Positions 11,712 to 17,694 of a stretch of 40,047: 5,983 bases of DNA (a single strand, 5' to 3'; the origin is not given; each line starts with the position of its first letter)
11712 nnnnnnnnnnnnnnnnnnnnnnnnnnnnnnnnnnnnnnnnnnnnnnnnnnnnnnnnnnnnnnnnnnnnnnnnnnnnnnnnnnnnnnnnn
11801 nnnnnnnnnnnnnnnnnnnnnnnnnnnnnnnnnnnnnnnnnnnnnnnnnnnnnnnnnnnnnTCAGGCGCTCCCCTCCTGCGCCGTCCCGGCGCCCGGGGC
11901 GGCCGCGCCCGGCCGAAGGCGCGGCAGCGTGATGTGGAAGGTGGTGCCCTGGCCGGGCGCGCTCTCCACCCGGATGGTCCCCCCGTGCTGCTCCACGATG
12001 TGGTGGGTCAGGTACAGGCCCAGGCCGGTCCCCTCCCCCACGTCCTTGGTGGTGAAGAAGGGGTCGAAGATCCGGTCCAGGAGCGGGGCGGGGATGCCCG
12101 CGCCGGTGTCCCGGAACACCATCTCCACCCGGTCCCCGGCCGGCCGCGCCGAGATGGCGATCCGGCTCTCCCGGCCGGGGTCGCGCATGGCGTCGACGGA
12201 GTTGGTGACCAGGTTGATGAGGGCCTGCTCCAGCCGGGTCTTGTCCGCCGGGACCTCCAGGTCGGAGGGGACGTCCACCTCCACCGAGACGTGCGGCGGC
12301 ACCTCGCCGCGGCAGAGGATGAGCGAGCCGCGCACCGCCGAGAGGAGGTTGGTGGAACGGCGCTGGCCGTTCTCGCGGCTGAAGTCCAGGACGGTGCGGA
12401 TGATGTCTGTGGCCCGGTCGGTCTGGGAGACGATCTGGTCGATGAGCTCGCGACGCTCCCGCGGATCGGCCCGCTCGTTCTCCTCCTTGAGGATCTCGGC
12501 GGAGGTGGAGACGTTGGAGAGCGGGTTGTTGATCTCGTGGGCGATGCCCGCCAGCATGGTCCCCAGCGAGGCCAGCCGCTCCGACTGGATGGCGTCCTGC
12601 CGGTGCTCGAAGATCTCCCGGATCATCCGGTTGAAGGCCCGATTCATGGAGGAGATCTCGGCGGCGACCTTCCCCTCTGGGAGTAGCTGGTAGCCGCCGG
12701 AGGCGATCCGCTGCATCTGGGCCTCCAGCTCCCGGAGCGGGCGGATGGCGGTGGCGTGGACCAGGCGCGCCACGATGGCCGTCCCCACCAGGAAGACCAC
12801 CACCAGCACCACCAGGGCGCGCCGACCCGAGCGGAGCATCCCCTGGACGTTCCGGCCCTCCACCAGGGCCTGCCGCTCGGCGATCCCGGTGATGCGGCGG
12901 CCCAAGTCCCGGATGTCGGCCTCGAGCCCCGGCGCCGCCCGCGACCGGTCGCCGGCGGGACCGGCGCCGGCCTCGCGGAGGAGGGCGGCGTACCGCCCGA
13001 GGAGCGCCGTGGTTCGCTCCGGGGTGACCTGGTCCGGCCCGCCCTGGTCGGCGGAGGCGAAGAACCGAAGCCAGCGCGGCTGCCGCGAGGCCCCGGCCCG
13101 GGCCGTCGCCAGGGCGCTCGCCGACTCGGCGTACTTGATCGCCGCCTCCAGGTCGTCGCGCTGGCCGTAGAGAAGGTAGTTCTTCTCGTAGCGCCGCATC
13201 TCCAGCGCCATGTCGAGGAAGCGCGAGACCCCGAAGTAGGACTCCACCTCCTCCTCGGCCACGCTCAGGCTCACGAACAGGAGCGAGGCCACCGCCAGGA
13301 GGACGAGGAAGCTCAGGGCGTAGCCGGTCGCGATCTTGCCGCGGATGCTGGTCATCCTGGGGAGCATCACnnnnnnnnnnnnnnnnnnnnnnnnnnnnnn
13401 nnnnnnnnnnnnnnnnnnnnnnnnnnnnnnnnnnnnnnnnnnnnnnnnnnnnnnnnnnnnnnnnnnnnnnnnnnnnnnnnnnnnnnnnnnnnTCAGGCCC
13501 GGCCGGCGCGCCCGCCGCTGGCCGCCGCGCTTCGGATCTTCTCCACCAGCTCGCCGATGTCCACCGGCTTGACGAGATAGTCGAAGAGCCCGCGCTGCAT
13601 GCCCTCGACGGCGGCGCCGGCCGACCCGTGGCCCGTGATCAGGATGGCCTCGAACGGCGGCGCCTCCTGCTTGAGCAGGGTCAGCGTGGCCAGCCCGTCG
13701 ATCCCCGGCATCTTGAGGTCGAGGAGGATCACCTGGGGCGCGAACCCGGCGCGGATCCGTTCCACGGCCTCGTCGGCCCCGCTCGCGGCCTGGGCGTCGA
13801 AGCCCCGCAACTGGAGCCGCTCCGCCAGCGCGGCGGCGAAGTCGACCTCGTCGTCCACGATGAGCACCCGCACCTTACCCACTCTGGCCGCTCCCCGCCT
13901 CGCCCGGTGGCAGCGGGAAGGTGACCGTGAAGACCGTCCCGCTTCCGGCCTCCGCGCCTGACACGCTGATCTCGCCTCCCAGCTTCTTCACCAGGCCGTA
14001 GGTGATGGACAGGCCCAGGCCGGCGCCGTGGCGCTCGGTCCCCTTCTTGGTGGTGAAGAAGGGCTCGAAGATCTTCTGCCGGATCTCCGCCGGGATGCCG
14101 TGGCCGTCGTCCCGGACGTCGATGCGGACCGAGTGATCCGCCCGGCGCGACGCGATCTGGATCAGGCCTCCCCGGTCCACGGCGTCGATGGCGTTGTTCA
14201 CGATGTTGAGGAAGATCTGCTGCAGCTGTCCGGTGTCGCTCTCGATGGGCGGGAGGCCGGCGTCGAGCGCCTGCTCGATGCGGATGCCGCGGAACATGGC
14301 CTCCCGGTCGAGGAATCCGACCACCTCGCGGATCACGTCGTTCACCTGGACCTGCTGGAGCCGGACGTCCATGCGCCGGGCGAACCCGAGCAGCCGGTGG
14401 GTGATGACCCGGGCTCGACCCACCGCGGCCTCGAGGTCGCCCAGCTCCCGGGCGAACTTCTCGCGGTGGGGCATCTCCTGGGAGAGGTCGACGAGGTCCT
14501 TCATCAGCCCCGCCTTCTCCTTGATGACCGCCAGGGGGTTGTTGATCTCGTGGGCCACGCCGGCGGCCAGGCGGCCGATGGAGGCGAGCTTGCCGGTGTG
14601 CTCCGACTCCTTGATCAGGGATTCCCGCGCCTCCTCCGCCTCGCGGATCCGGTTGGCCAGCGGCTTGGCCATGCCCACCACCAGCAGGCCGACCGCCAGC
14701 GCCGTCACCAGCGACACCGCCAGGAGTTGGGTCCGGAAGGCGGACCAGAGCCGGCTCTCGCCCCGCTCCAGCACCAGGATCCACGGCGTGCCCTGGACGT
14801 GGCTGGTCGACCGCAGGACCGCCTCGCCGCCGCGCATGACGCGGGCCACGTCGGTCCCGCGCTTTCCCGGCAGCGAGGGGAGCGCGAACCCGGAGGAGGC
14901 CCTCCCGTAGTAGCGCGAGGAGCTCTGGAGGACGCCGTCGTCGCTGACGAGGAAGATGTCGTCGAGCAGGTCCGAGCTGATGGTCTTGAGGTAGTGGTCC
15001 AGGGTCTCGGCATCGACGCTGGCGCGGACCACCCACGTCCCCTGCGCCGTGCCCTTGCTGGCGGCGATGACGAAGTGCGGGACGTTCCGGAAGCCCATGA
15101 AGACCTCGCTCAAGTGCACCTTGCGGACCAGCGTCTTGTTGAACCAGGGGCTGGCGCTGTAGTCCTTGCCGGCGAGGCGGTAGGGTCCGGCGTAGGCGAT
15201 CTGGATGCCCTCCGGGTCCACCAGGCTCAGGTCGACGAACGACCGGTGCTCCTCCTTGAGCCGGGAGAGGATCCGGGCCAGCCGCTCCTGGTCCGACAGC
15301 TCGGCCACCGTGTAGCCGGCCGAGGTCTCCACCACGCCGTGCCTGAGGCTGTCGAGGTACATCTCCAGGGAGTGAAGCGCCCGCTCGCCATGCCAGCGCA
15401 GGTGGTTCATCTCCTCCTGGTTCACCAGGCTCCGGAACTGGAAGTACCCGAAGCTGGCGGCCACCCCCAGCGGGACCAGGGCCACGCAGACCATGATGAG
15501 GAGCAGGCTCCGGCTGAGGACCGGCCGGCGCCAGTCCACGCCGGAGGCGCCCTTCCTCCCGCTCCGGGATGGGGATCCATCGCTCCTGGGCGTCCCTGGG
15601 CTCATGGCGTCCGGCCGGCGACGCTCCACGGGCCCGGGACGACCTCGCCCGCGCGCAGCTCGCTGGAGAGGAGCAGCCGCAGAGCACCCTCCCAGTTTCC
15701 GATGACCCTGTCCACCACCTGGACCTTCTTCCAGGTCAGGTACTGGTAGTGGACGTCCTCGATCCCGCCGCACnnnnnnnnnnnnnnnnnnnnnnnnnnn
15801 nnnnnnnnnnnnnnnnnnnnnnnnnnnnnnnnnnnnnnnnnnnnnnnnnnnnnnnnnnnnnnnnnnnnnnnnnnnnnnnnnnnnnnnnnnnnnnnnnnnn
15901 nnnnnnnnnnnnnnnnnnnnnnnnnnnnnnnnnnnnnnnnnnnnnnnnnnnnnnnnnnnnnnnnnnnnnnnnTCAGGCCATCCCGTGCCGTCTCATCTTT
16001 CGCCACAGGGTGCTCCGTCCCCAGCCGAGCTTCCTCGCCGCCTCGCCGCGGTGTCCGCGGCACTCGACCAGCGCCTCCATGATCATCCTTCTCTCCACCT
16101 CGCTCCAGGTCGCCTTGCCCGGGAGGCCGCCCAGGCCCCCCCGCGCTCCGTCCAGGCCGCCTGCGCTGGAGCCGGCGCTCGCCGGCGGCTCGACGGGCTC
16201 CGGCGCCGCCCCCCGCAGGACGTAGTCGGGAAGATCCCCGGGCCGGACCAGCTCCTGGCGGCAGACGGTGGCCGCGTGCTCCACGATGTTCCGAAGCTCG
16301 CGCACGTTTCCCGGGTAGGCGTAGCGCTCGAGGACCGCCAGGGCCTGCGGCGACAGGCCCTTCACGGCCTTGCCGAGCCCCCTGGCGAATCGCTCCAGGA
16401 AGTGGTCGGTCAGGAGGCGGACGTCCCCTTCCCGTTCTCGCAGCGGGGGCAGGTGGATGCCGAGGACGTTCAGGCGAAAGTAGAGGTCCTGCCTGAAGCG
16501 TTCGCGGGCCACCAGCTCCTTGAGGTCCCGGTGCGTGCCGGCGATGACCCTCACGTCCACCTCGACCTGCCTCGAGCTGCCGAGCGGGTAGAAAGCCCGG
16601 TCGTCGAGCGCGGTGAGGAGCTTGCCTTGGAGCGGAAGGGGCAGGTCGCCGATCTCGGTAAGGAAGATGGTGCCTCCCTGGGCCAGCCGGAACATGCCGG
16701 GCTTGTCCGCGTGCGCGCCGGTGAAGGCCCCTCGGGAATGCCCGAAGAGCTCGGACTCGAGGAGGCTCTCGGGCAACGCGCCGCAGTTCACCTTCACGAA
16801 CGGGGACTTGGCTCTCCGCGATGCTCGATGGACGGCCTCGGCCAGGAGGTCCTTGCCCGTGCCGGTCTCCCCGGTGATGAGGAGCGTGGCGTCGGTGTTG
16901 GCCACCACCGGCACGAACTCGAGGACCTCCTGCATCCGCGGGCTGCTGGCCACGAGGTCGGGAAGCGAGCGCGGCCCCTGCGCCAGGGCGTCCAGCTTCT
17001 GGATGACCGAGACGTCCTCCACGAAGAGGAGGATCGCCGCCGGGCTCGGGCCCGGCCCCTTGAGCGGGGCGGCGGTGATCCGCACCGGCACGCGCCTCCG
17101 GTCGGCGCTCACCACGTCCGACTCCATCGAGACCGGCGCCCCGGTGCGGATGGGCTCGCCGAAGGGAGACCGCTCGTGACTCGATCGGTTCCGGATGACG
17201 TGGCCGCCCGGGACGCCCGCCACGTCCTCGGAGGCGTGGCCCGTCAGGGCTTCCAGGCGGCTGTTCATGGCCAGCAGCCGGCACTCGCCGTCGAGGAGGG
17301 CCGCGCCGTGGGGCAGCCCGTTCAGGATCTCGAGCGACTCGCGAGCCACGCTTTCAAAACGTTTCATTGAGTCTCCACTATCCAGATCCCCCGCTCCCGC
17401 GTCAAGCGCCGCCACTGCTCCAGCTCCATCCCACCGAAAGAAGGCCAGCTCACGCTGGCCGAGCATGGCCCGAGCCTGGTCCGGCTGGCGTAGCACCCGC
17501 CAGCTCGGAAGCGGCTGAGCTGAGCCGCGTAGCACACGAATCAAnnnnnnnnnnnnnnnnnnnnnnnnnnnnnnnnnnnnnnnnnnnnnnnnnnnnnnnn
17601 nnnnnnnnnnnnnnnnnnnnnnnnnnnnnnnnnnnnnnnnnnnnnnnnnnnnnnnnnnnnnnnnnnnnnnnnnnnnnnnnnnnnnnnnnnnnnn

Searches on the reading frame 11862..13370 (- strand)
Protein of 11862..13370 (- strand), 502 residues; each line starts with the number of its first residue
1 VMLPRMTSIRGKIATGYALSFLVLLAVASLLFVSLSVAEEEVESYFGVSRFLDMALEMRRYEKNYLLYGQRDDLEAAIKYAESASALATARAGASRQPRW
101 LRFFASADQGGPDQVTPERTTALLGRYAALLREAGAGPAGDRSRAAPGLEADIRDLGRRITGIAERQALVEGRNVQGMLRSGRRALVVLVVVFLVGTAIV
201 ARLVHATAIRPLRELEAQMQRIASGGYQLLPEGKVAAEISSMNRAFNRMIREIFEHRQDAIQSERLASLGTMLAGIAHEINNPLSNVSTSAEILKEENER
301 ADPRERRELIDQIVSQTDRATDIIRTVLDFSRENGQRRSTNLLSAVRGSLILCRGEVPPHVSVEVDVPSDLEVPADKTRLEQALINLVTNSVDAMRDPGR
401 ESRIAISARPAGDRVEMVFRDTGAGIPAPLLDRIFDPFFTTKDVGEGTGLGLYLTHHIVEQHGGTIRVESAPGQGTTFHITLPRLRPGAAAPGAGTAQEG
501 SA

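Call 72: search_protein_families(library=pfam, proteins=[window:11862-13370:-], max_evalue=0.0001)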
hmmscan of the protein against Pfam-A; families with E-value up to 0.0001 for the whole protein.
window:11862-13370:- (502 aa): 3 families
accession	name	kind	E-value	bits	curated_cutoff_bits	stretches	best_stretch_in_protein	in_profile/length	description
PF02518.31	HATPase_c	-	1.6e-29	103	26.4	1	376-484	2-109/111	Histidine kinase-, DNA gyrase B-, and HSP90-like ATPase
PF00512.31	HisKA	-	6.7e-16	58.5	26.9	1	269-333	2-63/66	His Kinase A (phospho-acceptor) domain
PF00672.30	HAMP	-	4.8e-09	36.8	25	1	206-253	4-51/53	HAMP domain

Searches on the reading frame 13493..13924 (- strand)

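Call 84: search_protein_families(library=pfam, proteins=[window:13493-13924:-], max_evalue=0.001)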
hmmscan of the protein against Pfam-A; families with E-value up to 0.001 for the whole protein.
window:13493-13924:- (143 aa): 1 family
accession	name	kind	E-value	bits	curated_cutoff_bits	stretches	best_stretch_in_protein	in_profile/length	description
PF00072.30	Response_reg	-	2.7e-25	89.1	30.2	1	20-131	1-111/111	Response regulator receiver domain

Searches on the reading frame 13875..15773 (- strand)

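Call 72: search_protein_families(library=pfam, proteins=[window:13875-15773:-], max_evalue=0.0001)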
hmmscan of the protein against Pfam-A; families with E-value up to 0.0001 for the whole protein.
window:13875-15773:- (632 aa): 4 families
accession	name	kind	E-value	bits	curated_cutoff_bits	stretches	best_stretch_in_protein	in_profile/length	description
PF02518.31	HATPase_c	-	4.2e-26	92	26.4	1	513-622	2-110/111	Histidine kinase-, DNA gyrase B-, and HSP90-like ATPase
PF02743.24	dCache_1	-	3.4e-15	56.7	45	1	135-335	21-239/240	Cache domain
PF00512.31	HisKA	-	6.3e-07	29.8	26.9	1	400-467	3-63/66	His Kinase A (phospho-acceptor) domain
PF14501.12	HATPase_c_5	-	6.6e-05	23.2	22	0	517-604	6-88/102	GHKL domain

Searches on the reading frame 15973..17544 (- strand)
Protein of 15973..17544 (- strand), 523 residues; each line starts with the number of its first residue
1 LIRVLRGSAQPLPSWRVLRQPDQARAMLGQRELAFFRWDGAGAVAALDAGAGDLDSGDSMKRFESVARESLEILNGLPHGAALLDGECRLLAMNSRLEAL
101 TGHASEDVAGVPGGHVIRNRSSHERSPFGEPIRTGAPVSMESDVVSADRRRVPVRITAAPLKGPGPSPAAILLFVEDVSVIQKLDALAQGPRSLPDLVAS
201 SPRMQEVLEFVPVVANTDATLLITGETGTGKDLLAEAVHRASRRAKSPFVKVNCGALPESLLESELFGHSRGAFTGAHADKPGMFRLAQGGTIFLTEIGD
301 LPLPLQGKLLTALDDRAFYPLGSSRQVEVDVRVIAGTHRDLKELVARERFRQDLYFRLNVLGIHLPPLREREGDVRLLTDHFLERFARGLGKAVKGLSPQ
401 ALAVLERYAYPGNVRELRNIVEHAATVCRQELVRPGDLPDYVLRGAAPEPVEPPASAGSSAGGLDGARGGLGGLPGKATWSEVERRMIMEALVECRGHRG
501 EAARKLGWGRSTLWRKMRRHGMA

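Call 72: search_protein_families(library=pfam, proteins=[window:15973-17544:-], max_evalue=0.0001)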
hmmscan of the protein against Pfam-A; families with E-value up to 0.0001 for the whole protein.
window:15973-17544:- (523 aa): 6 families
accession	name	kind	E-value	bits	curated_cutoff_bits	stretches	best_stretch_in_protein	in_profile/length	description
PF00158.32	Sigma54_activat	-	6.4e-67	224.9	20.2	1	198-363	2-167/168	Sigma-54 interaction domain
PF25601.1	AAA_lid_14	-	1.3e-25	89.5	27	1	369-448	1-80/87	AAA+ ATPase lid domain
PF14532.12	Sigma54_activ_2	-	1.3e-17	64.7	25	1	198-368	1-138/138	Sigma-54 interaction domain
PF02954.25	HTH_8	-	6.9e-15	54.9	22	1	482-519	4-41/42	Bacterial regulatory protein, Fis family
PF07728.20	AAA_5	-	1.1e-06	29.2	22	1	221-339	2-123/139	AAA domain (dynein-related subfamily)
PF08448.16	PAS_4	-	2.9e-05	24.7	23.1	0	74-179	1-106/110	PAS fold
